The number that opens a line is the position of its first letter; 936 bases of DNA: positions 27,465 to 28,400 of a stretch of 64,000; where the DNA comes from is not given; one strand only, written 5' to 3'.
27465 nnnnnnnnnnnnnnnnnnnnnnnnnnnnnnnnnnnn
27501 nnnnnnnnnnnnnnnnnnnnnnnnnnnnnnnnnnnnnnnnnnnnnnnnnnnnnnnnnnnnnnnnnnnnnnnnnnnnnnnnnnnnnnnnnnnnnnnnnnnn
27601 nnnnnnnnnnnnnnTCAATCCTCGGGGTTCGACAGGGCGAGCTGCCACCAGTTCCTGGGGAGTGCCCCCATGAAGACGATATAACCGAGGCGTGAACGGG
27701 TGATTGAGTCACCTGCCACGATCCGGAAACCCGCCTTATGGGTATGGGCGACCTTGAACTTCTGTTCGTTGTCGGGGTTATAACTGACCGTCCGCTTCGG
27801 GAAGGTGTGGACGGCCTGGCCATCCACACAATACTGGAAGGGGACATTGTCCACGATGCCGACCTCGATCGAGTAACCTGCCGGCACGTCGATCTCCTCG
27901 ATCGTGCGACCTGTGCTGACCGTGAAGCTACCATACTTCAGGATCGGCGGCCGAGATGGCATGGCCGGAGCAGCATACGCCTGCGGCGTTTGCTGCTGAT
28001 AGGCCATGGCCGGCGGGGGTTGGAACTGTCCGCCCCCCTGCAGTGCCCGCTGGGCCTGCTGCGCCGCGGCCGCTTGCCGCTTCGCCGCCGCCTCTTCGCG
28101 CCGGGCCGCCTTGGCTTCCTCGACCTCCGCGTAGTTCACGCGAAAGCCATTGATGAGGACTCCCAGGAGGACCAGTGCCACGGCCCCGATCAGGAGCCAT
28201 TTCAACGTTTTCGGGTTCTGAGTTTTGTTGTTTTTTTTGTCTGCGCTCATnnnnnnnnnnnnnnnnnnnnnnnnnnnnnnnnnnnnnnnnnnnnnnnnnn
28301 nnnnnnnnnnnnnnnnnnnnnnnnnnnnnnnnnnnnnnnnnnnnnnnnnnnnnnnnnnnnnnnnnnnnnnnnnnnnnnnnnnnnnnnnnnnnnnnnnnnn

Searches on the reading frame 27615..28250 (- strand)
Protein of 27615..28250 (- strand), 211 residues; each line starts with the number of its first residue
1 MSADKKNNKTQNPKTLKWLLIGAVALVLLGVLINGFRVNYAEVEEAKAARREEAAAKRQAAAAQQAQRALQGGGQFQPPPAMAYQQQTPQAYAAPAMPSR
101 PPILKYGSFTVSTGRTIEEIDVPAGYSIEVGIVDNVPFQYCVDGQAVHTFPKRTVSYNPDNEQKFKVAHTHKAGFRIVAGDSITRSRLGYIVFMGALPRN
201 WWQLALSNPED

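Call 96: search_protein_families(library=pfam, proteins=[window:27615-28250:-], max_evalue=0.001)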
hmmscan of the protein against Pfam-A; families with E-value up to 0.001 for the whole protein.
window:27615-28250:- (211 aa): 0 families
